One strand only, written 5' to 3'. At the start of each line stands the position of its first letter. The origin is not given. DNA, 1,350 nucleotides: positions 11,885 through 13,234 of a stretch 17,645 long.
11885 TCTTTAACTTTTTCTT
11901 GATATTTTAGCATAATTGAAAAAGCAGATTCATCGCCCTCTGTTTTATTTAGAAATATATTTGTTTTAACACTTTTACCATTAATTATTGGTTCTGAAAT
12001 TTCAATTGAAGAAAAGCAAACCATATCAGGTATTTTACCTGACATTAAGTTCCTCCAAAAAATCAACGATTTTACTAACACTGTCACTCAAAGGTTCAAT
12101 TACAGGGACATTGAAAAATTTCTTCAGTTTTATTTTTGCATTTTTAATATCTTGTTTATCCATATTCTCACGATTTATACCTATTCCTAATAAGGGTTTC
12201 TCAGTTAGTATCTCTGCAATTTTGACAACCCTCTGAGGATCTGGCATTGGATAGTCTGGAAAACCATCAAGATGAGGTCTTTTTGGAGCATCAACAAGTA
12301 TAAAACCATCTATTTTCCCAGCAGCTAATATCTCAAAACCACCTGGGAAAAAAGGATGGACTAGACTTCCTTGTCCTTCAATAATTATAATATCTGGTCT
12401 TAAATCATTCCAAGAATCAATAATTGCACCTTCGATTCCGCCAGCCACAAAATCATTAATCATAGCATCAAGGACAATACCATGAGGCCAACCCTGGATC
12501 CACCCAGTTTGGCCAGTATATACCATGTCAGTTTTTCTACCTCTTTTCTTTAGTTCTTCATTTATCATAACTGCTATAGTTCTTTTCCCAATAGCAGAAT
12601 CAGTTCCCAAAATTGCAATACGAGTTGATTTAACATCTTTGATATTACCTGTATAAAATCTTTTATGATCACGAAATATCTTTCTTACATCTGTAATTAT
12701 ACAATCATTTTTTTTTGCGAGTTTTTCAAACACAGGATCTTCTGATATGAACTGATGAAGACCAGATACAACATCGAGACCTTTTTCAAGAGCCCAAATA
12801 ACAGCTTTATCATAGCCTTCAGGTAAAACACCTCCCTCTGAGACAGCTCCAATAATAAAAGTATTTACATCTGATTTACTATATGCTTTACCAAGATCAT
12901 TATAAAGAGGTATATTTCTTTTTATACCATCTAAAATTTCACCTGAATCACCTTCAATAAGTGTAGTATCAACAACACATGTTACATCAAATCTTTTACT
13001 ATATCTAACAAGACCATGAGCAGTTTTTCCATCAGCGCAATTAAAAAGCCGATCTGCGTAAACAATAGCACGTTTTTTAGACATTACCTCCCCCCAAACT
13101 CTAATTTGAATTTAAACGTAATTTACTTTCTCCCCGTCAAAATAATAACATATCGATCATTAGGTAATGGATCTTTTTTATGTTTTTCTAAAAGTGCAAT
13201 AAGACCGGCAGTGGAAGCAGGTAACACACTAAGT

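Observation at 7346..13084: Possible D-amino-acid / peptidoglycan-peptide salvage set: enolase-family racemase, M14/AstE-like hydrolase, DUF1611 and GNAT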

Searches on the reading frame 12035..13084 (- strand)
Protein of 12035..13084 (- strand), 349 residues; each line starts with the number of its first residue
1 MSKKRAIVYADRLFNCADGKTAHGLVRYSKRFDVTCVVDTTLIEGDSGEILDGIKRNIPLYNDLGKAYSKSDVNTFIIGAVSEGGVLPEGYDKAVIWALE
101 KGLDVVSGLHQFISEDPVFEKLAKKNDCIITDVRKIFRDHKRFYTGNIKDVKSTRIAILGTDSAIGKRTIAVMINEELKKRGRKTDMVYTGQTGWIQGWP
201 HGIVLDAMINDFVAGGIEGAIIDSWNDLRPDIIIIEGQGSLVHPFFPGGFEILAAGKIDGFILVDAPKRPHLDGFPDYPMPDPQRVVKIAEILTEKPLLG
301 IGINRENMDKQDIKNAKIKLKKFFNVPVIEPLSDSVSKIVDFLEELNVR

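Call 4: search_protein_families(library=pfam, proteins=[window:12035-13084:-], max_evalue=0.01)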
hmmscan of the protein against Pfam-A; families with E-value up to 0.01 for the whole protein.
window:12035-13084:- (349 aa): 2 families
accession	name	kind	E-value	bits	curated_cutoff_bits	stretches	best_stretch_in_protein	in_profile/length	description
PF07755.17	DUF1611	-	9.6e-55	185.5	25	1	143-340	2-201/201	Domain of unknown function (DUF1611_C) P-loop domain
PF17396.8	DUF1611_N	-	6.4e-22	78.2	22.6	1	46-135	7-94/95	Domain of unknown function (DUF1611_N) Rossmann-like domain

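Call 5: search_protein_families(library=ncbifam, proteins=[window:12035-13084:-], max_evalue=0.01)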
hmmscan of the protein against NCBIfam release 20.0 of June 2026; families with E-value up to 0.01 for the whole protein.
window:12035-13084:- (349 aa): 1 family
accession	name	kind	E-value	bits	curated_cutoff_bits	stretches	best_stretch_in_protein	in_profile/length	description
NF041892.1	DgcN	equivalog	4.5e-49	167.2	480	1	70-342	54-325/326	N-acetyltransferase DgcN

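Call 14: search_solved_structures(query=window:12035-13084:-, max_evalue=0.01)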
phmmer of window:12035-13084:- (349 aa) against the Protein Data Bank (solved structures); distinct sequences matched with E-value up to 0.01: 3.
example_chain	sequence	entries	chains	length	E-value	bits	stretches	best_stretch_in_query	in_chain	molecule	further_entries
2g0t_A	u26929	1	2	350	1.9e-38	135.6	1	14-304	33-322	conserved hypothetical protein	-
7xrj_A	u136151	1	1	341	2.6e-33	118.8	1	70-343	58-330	Putative NAD-dependent epimerase/dehydratase family protein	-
2obn_A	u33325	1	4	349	5.8e-29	104.5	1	18-316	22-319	Hypothetical protein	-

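Call 67: search_dna_similar(query=window:12035-13084:-, collection=plasmids, mode=protein, max_rows=25)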
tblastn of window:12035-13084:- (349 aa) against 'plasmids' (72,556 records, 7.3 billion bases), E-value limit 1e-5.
Records with a match: 109; places in all: 110; records where one place covers at least 80% of the query: 76.
Best place of each record, by identity: <60% 109.
By first word of the organism name: Klebsiella 20; Vibrio 16; Sinorhizobium 14; Pantoea 12; Azospirillum 7; Burkholderia 4; Haladaptatus 4; Sphingobium 3; Enterobacter 3; Ruegeria 2; and 19 more.
By predicted mobility (MOB-suite, as given by PLSDB): non-mobilizable 68; conjugative 31; mobilizable 10.
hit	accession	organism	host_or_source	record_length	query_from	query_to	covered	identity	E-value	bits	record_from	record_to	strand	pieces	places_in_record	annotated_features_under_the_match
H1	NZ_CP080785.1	Aliiroseovarius crassostreae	-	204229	6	349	99%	38.9%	6e-65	229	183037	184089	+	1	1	DUF1611 domain-containing protein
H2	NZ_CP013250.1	Vibrio parahaemolyticus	Crab Marinated in Soy Sauce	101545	6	343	97%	38.3%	5e-69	241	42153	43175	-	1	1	DUF1611 domain-containing protein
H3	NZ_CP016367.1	Phaeobacter porticola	cell culture,barnacle at wood pile-on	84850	2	339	97%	37.0%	4e-65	229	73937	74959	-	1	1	DUF1611 domain-containing protein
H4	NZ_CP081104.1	Ruegeria conchae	-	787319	6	343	97%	36.7%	3e-60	216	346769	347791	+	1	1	DUF1611 domain-containing protein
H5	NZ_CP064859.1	Vibrio europaeus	shellfish hatchery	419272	6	340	96%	36.9%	4e-62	221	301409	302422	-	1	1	DUF1611 domain-containing protein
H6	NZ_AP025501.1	Vibrio lentus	-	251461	6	340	96%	36.6%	9e-61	217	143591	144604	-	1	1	DUF1611 domain-containing protein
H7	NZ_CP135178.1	Vibrio cyclitrophicus ZF270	filtered seawater (large, >=63 ...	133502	6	340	96%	36.3%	2e-61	219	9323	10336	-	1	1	DUF1611 domain-containing protein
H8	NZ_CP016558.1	Vibrio coralliilyticus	Crassostrea gigas,Bacterial ...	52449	6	338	95%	35.1%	2e-59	213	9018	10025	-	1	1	DUF1611 domain-containing protein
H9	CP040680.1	Halostella pelagica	pure culture,isolated from salted brown ...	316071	19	340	92%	31.9%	4e-35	143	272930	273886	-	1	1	record has no annotation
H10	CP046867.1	Salinibaculum litoreum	pure culture,isolated from salted brown ...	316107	19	340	92%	31.9%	4e-35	143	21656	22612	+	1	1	record has no annotation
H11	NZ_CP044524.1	Halorussus halophilus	pure culture,marine solar saltern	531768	6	301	85%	33.9%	6e-39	154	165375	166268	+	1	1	DUF1611 domain-containing protein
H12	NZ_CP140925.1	Sinorhizobium medicae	Medicago lupulina,whole organism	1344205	20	344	93%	30.2%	8e-29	124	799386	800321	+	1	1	record has no annotation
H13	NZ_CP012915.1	Azospirillum brasilense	Digitaria eriantha,microbe,root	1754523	20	345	93%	29.9%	2e-28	123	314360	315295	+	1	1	none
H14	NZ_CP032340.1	Azospirillum brasilense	soil sample,Agricultural field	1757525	20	345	93%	29.9%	2e-28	123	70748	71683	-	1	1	none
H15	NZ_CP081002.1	Sphingobium sp. V4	cell culture,soil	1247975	20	345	93%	29.9%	3e-27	120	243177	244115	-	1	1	record has no annotation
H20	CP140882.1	Sinorhizobium meliloti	Medicago lupulina,whole organism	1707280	20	344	93%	29.7%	2e-29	126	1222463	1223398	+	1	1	dgcN: N-acetyltransferase DgcN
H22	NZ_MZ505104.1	Sinorhizobium meliloti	-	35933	20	344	93%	29.7%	3e-29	125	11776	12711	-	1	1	dgcN: N-acetyltransferase DgcN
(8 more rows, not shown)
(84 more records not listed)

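Call 68: get_annotated_region(hit=H2, flank=7000)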
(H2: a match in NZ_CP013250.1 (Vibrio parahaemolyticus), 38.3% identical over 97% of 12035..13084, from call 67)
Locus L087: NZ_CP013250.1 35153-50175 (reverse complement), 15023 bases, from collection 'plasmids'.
description: Vibrio parahaemolyticus strain FORC_022 plasmid unnamed, complete sequence
organism: Vibrio parahaemolyticus (NCBI taxid 670)
taxonomy: Bacteria; Pseudomonadota; Gammaproteobacteria; Vibrionales; Vibrionaceae; Vibrio; Vibrio parahaemolyticus
host: -; source: Crab Marinated in Soy Sauce; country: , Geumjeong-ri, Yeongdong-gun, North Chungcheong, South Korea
typing (MOB-suite, as given by PLSDB): mobilizable; replicon rep_cluster_557; relaxase MOBC
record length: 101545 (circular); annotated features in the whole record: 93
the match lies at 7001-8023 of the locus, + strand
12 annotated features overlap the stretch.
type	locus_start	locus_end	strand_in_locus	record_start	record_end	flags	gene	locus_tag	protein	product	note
CDS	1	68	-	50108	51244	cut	-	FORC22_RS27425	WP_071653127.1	GIY-YIG nuclease family protein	-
CDS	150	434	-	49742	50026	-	-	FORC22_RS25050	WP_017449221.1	hypothetical protein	-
CDS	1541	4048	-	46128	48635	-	-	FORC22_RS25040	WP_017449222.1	Ig-like domain-containing protein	-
CDS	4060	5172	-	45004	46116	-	-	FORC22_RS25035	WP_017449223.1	OmpA family protein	-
CDS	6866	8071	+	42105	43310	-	-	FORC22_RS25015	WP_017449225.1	DUF1611 domain-containing protein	-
CDS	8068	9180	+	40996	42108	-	-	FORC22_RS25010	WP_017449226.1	alanine/ornithine racemase family PLP-dependent enzyme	-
CDS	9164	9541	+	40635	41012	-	gspS2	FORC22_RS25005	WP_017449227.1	type II secretion system pilot lipoprotein GspS-beta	-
CDS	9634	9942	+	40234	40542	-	-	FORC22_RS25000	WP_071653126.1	DUF1840 domain-containing protein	-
CDS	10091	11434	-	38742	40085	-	nhaA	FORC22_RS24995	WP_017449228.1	Na+/H+ antiporter NhaA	GO:1902600 - proton transmembrane transport [Evidence IEA]; GO:0006814 - sodium ion transport [Evidence IEA]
CDS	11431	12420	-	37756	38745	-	hflC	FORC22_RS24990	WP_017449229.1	protease modulator HflC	GO:0045861 - negative regulation of proteolysis [Evidence IEA]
CDS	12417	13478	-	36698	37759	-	hflK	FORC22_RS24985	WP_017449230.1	FtsH protease activity modulator HflK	GO:0045861 - negative regulation of proteolysis [Evidence IEA]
CDS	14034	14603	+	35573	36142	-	-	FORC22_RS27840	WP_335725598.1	transposase zinc-binding domain-containing protein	-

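Call 69: get_annotated_region(hit=H20, flank=5000)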
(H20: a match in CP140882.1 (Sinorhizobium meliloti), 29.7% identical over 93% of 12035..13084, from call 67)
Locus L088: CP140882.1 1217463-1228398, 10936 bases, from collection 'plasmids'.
description: Sinorhizobium meliloti strain ml46 plasmid pSymA, complete sequence
organism: Sinorhizobium meliloti (NCBI taxid 382)
taxonomy: Bacteria; Pseudomonadota; Alphaproteobacteria; Hyphomicrobiales; Rhizobiaceae; Sinorhizobium; Sinorhizobium meliloti
host: -; source: Medicago lupulina,whole organism; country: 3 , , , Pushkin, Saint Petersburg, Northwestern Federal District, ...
typing (MOB-suite, as given by PLSDB): conjugative; relaxase MOBQ; mating-pair formation MPF_T
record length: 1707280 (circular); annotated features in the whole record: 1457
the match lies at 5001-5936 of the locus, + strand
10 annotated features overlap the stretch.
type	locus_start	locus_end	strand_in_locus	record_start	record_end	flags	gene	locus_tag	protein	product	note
CDS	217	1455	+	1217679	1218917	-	-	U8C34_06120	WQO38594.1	acetyl-CoA carboxylase biotin carboxylase subunit family protein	-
CDS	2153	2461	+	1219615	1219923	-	-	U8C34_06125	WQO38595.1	hypothetical protein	-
CDS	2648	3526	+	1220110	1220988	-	dapA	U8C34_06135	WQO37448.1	4-hydroxy-tetrahydrodipicolinate synthase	-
CDS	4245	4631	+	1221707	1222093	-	-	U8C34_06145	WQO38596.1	DegT/DnrJ/EryC1/StrS family aminotransferase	-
CDS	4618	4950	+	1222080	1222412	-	-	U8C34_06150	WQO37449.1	DegT/DnrJ/EryC1/StrS family aminotransferase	-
CDS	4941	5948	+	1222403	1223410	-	dgcN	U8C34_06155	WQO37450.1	N-acetyltransferase DgcN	-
CDS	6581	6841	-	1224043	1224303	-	-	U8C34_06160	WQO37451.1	hypothetical protein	-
CDS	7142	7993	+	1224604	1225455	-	pdxY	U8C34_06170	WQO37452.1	pyridoxal kinase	-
CDS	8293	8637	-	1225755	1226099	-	-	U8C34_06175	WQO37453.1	hypothetical protein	-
CDS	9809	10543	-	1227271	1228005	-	stc3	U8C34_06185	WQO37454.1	stachydrine N-demethylase Stc3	-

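Call 70: get_annotated_region(hit=H1, flank=7000)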
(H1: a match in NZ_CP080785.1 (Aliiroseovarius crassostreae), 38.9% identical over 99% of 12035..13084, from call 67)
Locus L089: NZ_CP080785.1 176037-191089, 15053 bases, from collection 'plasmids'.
description: Aliiroseovarius crassostreae strain S204 plasmid unnamed1, complete sequence
organism: Aliiroseovarius crassostreae (NCBI taxid 154981)
taxonomy: Bacteria; Pseudomonadota; Alphaproteobacteria; Rhodobacterales; Paracoccaceae; Aliiroseovarius; Aliiroseovarius crassostreae
host: -; source: -; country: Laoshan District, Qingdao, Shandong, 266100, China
typing (MOB-suite, as given by PLSDB): non-mobilizable
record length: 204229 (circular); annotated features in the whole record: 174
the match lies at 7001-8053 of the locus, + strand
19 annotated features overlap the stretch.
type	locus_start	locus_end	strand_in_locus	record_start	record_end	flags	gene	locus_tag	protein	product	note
CDS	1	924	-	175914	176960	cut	-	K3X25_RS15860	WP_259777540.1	TniQ family protein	-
CDS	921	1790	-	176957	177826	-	-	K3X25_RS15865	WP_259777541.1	TniB family NTP-binding protein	-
CDS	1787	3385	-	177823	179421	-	-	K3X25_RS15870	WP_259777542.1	Mu transposase C-terminal domain-containing protein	-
CDS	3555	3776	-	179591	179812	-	-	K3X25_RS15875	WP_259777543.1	helix-turn-helix domain-containing protein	-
CDS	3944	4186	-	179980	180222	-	-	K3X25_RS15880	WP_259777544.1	type II toxin-antitoxin system prevent-host-death family antitoxin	GO:0008219 - cell death [Evidence IEA]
CDS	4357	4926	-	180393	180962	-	-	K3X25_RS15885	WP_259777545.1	recombinase family protein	GO:0006310 - DNA recombination [Evidence IEA]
CDS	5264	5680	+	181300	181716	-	-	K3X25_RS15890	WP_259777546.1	hypothetical protein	-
CDS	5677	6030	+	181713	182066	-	-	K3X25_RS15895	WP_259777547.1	hypothetical protein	-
CDS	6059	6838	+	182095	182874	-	-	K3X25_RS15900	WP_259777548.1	hypothetical protein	-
CDS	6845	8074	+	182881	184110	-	-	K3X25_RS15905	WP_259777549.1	DUF1611 domain-containing protein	-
CDS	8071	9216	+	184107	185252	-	-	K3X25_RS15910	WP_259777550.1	alanine racemase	-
CDS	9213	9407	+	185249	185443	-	-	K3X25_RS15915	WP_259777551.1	hypothetical protein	-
CDS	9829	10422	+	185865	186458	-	-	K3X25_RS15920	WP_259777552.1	DUF4304 domain-containing protein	-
CDS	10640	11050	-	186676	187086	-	-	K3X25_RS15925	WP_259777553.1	hypothetical protein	-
CDS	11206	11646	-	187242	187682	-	gspG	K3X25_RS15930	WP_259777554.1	type II secretion system major pseudopilin GspG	GO:0015628 - protein secretion by the type II secretion system [Evidence IEA]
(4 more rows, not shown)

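Call 78: get_annotated_region(hit=H11, flank=6000)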
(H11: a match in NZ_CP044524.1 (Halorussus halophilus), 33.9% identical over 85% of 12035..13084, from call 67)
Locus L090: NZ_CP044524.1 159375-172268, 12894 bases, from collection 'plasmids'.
description: Halorussus halophilus strain ZS-3 plasmid unnamed1, complete sequence
organism: Halorussus halophilus (NCBI taxid 2650975)
taxonomy: Archaea; Euryarchaeota; Halobacteria; Halobacteriales; Haladaptataceae; Halorussus; Halorussus halophilus
host: -; source: pure culture,marine solar saltern; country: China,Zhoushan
typing (MOB-suite, as given by PLSDB): non-mobilizable
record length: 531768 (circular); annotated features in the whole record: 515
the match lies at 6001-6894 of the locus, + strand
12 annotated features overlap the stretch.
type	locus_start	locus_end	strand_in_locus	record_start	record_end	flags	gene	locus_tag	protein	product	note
CDS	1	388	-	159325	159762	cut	-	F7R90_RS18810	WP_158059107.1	universal stress protein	-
CDS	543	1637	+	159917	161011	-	-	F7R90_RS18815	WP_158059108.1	hypothetical protein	-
CDS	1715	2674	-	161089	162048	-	-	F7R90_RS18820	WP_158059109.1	aldo/keto reductase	-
CDS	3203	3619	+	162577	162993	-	-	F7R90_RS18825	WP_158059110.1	VOC family protein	-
CDS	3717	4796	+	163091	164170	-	-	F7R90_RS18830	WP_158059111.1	zinc-dependent alcohol dehydrogenase family protein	-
CDS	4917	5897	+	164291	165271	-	-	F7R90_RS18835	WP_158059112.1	NlpC/P60 family protein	-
CDS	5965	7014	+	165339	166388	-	-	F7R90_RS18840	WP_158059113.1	DUF1611 domain-containing protein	-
CDS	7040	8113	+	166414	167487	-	-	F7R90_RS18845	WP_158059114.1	dipeptide epimerase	-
CDS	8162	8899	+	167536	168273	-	-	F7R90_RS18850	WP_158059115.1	helix-turn-helix domain-containing protein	-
CDS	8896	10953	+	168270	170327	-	-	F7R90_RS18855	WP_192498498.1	prolyl oligopeptidase family serine peptidase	GO:0006508 - proteolysis [Evidence IEA]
CDS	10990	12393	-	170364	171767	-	dacB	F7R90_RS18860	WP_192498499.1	D-alanyl-D-alanine carboxypeptidase/D-alanyl-D-alanine-endopeptidase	GO:0009252 - peptidoglycan biosynthetic process [Evidence IEA]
CDS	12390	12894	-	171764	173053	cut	-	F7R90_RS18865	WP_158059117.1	oligopeptide/dipeptide ABC transporter ATP-binding protein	-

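Call 79: get_annotated_region(hit=H22, flank=6000)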
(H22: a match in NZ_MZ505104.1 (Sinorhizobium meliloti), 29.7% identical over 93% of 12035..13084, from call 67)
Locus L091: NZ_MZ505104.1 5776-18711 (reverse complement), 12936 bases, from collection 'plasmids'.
description: Sinorhizobium meliloti strain LPU88 plasmid pEmeLPU88b, complete sequence
organism: Sinorhizobium meliloti (NCBI taxid 382)
taxonomy: Bacteria; Pseudomonadota; Alphaproteobacteria; Hyphomicrobiales; Rhizobiaceae; Sinorhizobium; Sinorhizobium meliloti
host: -; source: -; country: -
typing (MOB-suite, as given by PLSDB): mobilizable; replicon rep_cluster_471; relaxase MOBP
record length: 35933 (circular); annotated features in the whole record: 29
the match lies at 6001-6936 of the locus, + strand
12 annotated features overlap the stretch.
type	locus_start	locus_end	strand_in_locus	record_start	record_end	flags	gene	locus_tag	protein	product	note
CDS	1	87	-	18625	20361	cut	-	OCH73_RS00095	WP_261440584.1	acetolactate synthase catalytic subunit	-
CDS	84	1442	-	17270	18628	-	-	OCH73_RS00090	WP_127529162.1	aspartate aminotransferase family protein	-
CDS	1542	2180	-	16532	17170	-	-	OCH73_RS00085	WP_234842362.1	GntR family transcriptional regulator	-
CDS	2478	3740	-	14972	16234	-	-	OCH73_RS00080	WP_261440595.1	Glu/Leu/Phe/Val dehydrogenase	-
CDS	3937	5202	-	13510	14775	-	-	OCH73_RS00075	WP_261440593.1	aminotransferase class I/II-fold pyridoxal phosphate-dependent enzyme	GO:0009058 - biosynthetic process [Evidence IEA]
CDS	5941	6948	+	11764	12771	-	dgcN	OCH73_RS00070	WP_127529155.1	N-acetyltransferase DgcN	-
CDS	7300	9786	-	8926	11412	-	-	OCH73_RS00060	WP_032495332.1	hypothetical protein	-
CDS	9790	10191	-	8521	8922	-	mobC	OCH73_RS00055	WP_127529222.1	plasmid mobilization relaxosome protein MobC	-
CDS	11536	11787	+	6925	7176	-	-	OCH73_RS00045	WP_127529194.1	WGR domain-containing protein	-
CDS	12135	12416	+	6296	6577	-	-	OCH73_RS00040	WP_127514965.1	hypothetical protein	-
CDS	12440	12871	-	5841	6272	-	-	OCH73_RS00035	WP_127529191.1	plasmid maintenance toxin (PemK-like)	-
CDS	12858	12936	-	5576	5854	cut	-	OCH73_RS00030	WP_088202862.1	type II toxin-antitoxin system Phd/YefM family antitoxin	-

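Call 84: search_protein_families(library=padloc, proteins=[window:12035-13084:-], max_evalue=0.01)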
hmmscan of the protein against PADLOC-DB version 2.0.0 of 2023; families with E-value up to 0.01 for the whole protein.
window:12035-13084:- (349 aa): 0 families
